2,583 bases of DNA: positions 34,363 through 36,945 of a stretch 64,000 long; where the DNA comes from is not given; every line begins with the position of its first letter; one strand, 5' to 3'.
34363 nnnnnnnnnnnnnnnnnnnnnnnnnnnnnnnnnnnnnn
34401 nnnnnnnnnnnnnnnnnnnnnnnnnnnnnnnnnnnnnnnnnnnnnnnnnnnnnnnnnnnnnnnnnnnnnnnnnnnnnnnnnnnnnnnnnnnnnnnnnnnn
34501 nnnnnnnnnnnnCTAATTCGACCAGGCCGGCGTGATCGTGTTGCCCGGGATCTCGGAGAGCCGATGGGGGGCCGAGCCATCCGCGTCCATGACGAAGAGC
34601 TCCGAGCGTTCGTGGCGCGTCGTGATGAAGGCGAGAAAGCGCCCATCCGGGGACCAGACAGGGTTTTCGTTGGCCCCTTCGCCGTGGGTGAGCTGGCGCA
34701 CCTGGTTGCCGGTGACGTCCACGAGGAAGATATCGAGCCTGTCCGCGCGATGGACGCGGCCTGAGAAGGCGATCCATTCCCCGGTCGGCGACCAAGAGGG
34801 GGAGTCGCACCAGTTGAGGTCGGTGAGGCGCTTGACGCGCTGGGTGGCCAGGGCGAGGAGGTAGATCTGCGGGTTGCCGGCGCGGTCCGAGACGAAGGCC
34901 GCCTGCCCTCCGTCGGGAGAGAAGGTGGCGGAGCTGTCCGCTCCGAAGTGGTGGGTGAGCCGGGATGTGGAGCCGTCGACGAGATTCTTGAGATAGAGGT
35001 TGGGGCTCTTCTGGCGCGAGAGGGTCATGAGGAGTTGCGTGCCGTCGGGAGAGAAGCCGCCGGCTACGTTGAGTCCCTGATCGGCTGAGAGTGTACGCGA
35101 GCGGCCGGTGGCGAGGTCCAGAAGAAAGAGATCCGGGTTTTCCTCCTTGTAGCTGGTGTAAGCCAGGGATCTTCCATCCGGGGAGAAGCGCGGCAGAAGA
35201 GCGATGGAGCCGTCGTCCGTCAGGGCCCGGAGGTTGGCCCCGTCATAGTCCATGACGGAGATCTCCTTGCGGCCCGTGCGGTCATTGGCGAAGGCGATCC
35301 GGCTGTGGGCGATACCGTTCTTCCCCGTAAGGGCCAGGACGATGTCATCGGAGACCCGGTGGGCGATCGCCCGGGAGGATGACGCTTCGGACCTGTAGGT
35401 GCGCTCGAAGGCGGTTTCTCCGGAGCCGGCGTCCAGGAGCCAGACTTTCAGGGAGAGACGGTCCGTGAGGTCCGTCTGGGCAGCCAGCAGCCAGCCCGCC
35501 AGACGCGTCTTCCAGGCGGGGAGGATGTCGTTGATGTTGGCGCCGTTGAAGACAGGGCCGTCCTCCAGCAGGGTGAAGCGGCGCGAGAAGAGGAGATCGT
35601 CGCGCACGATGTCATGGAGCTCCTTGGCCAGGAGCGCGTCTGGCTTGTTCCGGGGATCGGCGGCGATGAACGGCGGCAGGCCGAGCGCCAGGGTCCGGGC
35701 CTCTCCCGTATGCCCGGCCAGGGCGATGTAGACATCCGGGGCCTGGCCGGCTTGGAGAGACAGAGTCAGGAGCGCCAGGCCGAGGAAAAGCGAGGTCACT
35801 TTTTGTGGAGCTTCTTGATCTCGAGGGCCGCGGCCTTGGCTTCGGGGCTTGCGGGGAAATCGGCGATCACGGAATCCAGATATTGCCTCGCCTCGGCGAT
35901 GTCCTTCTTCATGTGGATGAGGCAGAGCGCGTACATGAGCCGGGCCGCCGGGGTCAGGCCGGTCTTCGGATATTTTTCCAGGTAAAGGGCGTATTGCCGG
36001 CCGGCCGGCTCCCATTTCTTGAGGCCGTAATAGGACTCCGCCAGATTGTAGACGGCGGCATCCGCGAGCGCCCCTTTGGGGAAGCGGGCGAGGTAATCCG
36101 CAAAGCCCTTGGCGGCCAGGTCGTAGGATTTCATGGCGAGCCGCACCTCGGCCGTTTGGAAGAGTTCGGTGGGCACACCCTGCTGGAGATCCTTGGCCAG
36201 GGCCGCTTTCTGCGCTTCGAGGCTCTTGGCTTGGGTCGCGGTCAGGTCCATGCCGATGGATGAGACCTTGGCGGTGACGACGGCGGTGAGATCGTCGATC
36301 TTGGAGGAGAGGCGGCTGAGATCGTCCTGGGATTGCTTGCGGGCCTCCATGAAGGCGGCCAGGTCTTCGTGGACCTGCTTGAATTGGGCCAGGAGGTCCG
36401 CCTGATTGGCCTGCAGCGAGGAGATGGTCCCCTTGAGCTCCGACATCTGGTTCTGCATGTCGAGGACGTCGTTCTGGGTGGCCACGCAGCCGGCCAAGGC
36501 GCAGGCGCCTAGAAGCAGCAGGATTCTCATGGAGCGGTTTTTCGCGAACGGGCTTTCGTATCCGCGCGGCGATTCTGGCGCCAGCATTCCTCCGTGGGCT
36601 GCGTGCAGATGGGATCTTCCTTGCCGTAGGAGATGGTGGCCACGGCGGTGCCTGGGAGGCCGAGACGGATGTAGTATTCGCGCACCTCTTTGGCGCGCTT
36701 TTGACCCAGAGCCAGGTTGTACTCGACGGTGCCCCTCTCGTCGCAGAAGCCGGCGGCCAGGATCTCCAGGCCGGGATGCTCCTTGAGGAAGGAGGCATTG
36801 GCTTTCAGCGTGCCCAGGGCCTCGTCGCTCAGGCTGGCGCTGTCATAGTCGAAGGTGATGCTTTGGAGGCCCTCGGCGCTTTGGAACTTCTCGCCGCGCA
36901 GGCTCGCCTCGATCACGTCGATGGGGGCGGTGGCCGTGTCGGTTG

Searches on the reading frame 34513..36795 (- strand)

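Call 16: search_protein_families(library=pfam, proteins=[window:34513-36795:-], max_evalue=0.001)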
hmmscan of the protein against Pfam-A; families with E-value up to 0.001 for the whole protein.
window:34513-36795:- (760 aa): 4 families
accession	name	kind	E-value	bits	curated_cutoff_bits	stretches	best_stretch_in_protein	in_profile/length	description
PF07676.18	PD40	-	6.3e-39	131.6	20.9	3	611-645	2-37/38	WD40-like Beta Propeller Repeat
PF00930.27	DPPIV_N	-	4.6e-11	42.5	22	0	688-747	24-79/354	Dipeptidyl peptidase IV (DPP IV) N-terminal region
PF25174.1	Beta-prop_THOC3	-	2.1e-06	27.4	305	1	536-723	95-271/272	THOC3 beta-propeller domain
PF14583.12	Pectate_lyase22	-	0.00092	18.5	30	0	688-740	217-271/386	Oligogalacturonate lyase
